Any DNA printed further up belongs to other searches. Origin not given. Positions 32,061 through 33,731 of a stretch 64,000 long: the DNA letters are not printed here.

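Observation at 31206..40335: Teichoic-acid-like polyol-phosphate polymer module with ABC exporter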

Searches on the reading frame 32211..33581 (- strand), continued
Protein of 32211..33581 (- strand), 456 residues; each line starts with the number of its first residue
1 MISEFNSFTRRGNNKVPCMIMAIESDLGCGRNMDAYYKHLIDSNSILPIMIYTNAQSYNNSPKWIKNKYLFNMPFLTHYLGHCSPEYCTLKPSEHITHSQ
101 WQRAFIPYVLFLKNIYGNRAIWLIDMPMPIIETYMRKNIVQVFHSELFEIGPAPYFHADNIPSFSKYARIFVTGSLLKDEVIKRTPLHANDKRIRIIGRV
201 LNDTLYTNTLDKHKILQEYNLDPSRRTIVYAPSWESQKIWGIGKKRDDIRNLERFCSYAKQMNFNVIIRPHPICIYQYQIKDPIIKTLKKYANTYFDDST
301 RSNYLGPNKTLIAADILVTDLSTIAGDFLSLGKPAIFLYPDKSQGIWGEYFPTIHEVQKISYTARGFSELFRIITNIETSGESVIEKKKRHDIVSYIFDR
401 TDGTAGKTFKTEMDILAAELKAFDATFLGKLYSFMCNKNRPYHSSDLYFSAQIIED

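Call 60: search_protein_families(library=pfam, proteins=[L014:320-2167:+, L014:2197-3804:+, L014:3806-4870:+, L014:4931-5671:+, L014:5731-7005:+, L014:7009-8310:+, L014:8339-9076:+, L014:9115-10110:+, L014:10120-10899:+, L014:10896-12086:+], max_evalue=0.0001)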
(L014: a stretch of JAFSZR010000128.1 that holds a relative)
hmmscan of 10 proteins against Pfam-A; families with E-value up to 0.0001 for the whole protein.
L014:320-2167:+ (615 aa): 3 families
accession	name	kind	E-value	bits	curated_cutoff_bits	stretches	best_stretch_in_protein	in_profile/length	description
PF02775.26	TPP_enzyme_C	-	6.8e-35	120.5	21.9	1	412-563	3-151/151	Thiamine pyrophosphate enzyme, C-terminal TPP binding domain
PF00205.28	TPP_enzyme_M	-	7.1e-33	113.7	30.4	1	208-343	1-135/137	Thiamine pyrophosphate enzyme, central domain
PF02776.23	TPP_enzyme_N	-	4.9e-32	110.6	26.8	1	4-111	2-109/119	Thiamine pyrophosphate enzyme, N-terminal TPP binding domain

L014:2197-3804:+ (535 aa): 1 family
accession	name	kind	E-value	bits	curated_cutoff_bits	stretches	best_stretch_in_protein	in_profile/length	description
PF00682.25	HMGL-like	-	7.4e-18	65.3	29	1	148-251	140-240/260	HMGL-like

L014:3806-4870:+ (354 aa): 6 families
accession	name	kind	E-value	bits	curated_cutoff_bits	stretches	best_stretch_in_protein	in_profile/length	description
PF16363.11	GDP_Man_Dehyd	-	6.9e-42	144.5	27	1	13-326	1-331/332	GDP-mannose 4,6 dehydratase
PF01370.27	Epimerase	-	2e-33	116.3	20.9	1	12-257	1-240/240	NAD dependent epimerase/dehydratase family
PF02719.21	Polysacc_synt_2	-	1e-17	64.7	20.2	1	12-220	1-196/293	Polysaccharide biosynthesis protein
PF01073.25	3Beta_HSD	-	6.8e-12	45.4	22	1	13-213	1-203/280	3-beta hydroxysteroid dehydrogenase/isomerase family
PF04321.23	RmlD_sub_bind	-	2.1e-09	37.3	27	1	11-169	2-137/287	RmlD substrate binding domain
PF07993.18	NAD_binding_4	-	1.1e-06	28.4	20.1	1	81-193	89-209/258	Male sterility protein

L014:4931-5671:+ (246 aa): 2 families
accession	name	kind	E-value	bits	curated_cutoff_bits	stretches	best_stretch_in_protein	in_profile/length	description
PF01128.25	IspD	-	1.8e-31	110.1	27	1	4-237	3-215/221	2-C-methyl-D-erythritol 4-phosphate cytidylyltransferase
PF12804.13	NTP_transf_3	-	9.6e-06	26.3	27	1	4-126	1-112/160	MobA-like NTP transferase domain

L014:5731-7005:+ (424 aa): 1 family
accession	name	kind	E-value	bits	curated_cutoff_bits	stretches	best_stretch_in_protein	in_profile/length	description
PF04464.20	Glyphos_transf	-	2.9e-12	46.7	22.1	1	231-404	185-351/367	CDP-Glycerol:Poly(glycerophosphate) glycerophosphotransferase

L014:7009-8310:+ (433 aa): 2 families
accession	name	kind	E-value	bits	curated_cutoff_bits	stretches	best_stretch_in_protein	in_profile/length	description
PF13714.12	PEP_mutase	-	1.4e-56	192.3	31.5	1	160-408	11-240/240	Phosphoenolpyruvate phosphomutase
PF01467.32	CTP_transf_like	-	2.5e-14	54.1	21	1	13-96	7-91/133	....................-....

L014:8339-9076:+ (245 aa): 2 families
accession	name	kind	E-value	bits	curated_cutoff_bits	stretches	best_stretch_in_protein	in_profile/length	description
PF12850.12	Metallophos_2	-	2.5e-21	76.8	27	1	5-210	3-153/154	Calcineurin-like phosphoesterase superfamily domain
PF00149.33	Metallophos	-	3.2e-16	60.8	21.5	1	4-162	2-190/191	Calcineurin-like phosphoesterase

L014:9115-10110:+ (331 aa): 5 families
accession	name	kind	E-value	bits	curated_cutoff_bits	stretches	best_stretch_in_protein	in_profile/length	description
PF16363.11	GDP_Man_Dehyd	-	4.6e-28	99.1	27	1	7-324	2-331/332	GDP-mannose 4,6 dehydratase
PF01370.27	Epimerase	-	1.5e-26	93.7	20.9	1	6-261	2-240/240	NAD dependent epimerase/dehydratase family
PF02719.21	Polysacc_synt_2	-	6.4e-13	49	20.2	1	6-295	2-267/293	Polysaccharide biosynthesis protein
PF01073.25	3Beta_HSD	-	8.1e-11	41.9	22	1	6-284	1-273/280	3-beta hydroxysteroid dehydrogenase/isomerase family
PF07993.18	NAD_binding_4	-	7.8e-08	32.2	20.1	1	84-197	91-209/258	Male sterility protein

L014:10120-10899:+ (259 aa): 1 family
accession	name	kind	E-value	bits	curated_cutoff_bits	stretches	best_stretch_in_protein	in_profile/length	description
PF20202.4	DUF6564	-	6.6e-94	314.3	25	1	27-255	2-230/230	Domain of unknown function (DUF6564)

L014:10896-12086:+ (396 aa): 1 family
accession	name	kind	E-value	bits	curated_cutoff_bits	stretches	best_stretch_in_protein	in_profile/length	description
PF03435.24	Sacchrp_dh_NADP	-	1.6e-05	25.7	25.1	0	22-109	1-76/129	Saccharopine dehydrogenase NADP binding domain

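Call 68: search_solved_structures(query=L008:14963-15979:-, max_evalue=1e-10, show_alignments=0)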
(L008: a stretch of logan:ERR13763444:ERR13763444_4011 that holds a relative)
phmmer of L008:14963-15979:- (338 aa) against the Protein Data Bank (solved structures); distinct sequences matched with E-value up to 1e-10: 21.
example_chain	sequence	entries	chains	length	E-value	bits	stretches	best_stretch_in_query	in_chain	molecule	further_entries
8bj1_A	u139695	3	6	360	5.2e-28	101.5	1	13-334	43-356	histidinol-phosphate aminotransferase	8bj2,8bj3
8bj4_A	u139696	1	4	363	5.4e-28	101.4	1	13-334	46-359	histidinol-phosphate aminotransferase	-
3ffh_A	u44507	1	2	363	1.5e-24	90.1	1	13-335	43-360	Histidinol-phosphate aminotransferase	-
1fg3_A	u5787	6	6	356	4.6e-23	85.2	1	52-336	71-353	HISTIDINOL PHOSPHATE AMINOTRANSFERASE | HISTIDINOL-PHOSPHATE AMINOTRANSFERASE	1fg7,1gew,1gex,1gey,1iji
4r2n_A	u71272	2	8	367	5.2e-22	81.8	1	10-335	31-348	Putative phenylalanine aminotransferase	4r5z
3ftb_A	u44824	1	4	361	9.9e-21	77.5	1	59-337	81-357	Histidinol-phosphate aminotransferase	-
7szp_A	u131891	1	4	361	5.4e-20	75.1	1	33-332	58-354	Histidinol-phosphate aminotransferase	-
1h1c_A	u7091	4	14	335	1.2e-19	74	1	132-334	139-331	HISTIDINOL-PHOSPHATE AMINOTRANSFERASE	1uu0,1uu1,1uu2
2f8j_A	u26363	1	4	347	1.3e-19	73.8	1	132-334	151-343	Histidinol-phosphate aminotransferase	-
3hdo_A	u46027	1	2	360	2.1e-19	73.2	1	5-335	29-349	Histidinol-phosphate aminotransferase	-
3get_A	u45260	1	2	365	8.5e-19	71.2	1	10-330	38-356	Histidinol-phosphate aminotransferase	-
9t0w_A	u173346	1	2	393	5.7e-18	68.5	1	114-333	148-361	Histidinol-phosphate aminotransferase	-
4r8d_A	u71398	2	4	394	5.7e-18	68.5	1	114-333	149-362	Histidinol-phosphate aminotransferase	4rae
6oux_A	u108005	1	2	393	2.7e-17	66.3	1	47-294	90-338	Threonine phosphate decarboxylase-like enzyme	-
3ly1_A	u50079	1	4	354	4.4e-16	62.3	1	8-288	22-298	Putative histidinol-phosphate aminotransferase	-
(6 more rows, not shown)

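Call 70: find_related_loci(query=A1, collection=metagenome_contigs, flank=10000)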
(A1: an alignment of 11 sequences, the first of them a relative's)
Query A1 (438 aa) in metagenome_contigs; peptide patterns used: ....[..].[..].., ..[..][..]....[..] (x = any residue, [..] = any of these).
65 stretches matched a pattern; 23 encode a relative of the query (tblastn E <= 1e-3); 23 distinct loci.
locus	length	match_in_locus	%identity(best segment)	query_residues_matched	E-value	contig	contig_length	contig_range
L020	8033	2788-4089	54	1-435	7e-163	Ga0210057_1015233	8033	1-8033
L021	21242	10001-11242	42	1-417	4e-112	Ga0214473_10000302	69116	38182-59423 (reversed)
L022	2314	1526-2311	56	2-263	2e-104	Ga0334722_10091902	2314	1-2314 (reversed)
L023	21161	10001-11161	41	1-396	2e-98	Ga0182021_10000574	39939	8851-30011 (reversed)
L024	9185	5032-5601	29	154-345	8e-16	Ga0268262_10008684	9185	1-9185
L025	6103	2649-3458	26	101-389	1e-15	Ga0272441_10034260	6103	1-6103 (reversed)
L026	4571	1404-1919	33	148-320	1e-14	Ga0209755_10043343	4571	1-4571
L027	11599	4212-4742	31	146-320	3e-13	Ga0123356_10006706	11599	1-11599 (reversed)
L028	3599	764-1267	27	154-320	4e-13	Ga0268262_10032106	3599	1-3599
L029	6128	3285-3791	32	154-320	4e-12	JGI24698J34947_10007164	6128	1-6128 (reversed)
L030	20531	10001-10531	26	146-320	7e-12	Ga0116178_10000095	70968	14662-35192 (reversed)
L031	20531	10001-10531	26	146-320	7e-12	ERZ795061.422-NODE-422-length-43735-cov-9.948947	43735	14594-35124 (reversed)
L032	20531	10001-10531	26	146-320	7e-12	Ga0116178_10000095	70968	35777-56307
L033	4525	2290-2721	26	172-320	4e-11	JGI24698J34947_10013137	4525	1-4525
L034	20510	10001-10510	25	153-320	9e-11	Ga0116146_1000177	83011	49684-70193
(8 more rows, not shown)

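Call 73: predict_structure(alignment_id=A1)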
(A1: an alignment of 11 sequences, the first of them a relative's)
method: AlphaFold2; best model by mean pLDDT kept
length: 438 residues; sequences in the alignment: 11
mean_pLDDT: 84.7   pTM: 0.83
mean pLDDT of the five models: 84.7, 84.2, 83.2, 82.4, 80.4
residues with pLDDT >= 90: 227; 70-90: 147; 50-70: 46; < 50: 18
segments of 3 or more residues with pLDDT < 50: 424-438
pLDDT, mean of each block of 10 residues (from residue 1): 54 83 91 87 90 80 67 81 89 87 89 89 85 69 89 94 91 94 92 96 98 84 86 97 98 82 93 96 83 97 89 94 60 79 91 96 93 92 93 94 76 67 43 38
secondary structure, 60 per line:
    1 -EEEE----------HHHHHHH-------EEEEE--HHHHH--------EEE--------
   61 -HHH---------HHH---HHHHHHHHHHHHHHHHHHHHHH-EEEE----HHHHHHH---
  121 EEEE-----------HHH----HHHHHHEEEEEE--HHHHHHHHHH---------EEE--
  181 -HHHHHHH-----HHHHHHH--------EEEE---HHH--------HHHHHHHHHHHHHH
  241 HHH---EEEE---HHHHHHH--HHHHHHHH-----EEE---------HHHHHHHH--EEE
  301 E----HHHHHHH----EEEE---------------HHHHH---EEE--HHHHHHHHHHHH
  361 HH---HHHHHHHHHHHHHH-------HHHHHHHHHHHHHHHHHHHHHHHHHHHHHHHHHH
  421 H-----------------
elements in order: E2-5 H16-22 E30-34 H37-41 E50-52 H80-101 E103-106 H111-117 E121-124 H143-148 E149-154 H157-166 E176-178 H182-188 H194-200 E209-212 H227-243 E247-250 H254-260 H263-270 E276-278 H288-295 E298-301 H306-312 E317-320 H336-340 E344-346 H349-362 H366-379 H387-421

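Call 77: fold_search(model_id=the predicted structure, library=pdb)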
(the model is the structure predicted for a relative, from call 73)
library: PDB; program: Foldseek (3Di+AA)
matches with E <= 10: 1331; with E <= 0.001: 226
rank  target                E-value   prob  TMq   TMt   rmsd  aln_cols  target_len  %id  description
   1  3l7j_A                4.5e-12  1.00  0.56  0.59   6.5       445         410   15  Structure of the Wall Teichoic Acid Polymerase TagF, H444N variant (released 2010-04-28)
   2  3l7i_A                4.7e-12  1.00  0.56  0.59   6.5       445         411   15  Structure of the Wall Teichoic Acid Polymerase TagF (released 2010-04-28)
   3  3l7j_D                1.9e-11  1.00  0.58  0.61   5.7       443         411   15  Structure of the Wall Teichoic Acid Polymerase TagF, H444N variant (released 2010-04-28)
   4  3l7k_B                2.2e-11  1.00  0.59  0.63   6.4       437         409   15  Structure of the Wall Teichoic Acid Polymerase TagF, H444N + CDPG (15 minute soak) (released 2010-04-28)
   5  1f6d_C                2.6e-11  1.00  0.57  0.66   5.5       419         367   13  THE STRUCTURE OF UDP-N-ACETYLGLUCOSAMINE 2-EPIMERASE FROM E. COLI. (released 2000-12-13)
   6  1f6d_A                3.1e-11  1.00  0.59  0.67   5.3       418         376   12  THE STRUCTURE OF UDP-N-ACETYLGLUCOSAMINE 2-EPIMERASE FROM E. COLI. (released 2000-12-13)
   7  3l7l_D                3.2e-11  1.00  0.57  0.62   5.8       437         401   16  Structure of the Wall Teichoic Acid Polymerase TagF, H444N + CDPG (30 minute soak) (released 2010-04-28)
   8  3l7m_A                3.4e-11  1.00  0.58  0.62   6.1       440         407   15  Structure of the Wall Teichoic Acid Polymerase TagF, H548A (released 2010-04-28)
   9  3l7m_D                3.4e-11  1.00  0.57  0.60   6.4       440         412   14  Structure of the Wall Teichoic Acid Polymerase TagF, H548A (released 2010-04-28)
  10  5enz_A                3.8e-11  1.00  0.55  0.64   5.5       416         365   10  S. aureus MnaA-UDP co-structure (released 2016-04-27)
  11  3l7j_B                4.6e-11  1.00  0.56  0.59   6.2       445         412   15  Structure of the Wall Teichoic Acid Polymerase TagF, H444N variant (released 2010-04-28)
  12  3dzc_A                5.1e-11  1.00  0.56  0.65   6.3       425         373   13  2.35 Angstrom resolution structure of WecB (VC0917), a UDP-N-acetylglucosamine 2-epimerase from Vibrio cholerae. (released 2008-08-12)
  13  3l7j_C                5.1e-11  1.00  0.56  0.59   6.4       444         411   15  Structure of the Wall Teichoic Acid Polymerase TagF, H444N variant (released 2010-04-28)
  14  9cm8_A                5.7e-11  1.00  0.56  0.64   5.8       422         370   12  UDP-GlcNAc 2-epimerase MnaA of Paenibacillus alvei (released 2024-10-02)
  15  3l7k_D                6.1e-11  1.00  0.55  0.60   6.2       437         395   14  Structure of the Wall Teichoic Acid Polymerase TagF, H444N + CDPG (15 minute soak) (released 2010-04-28)
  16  3l7i_D                6.4e-11  1.00  0.58  0.61   6.1       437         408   15  Structure of the Wall Teichoic Acid Polymerase TagF (released 2010-04-28)
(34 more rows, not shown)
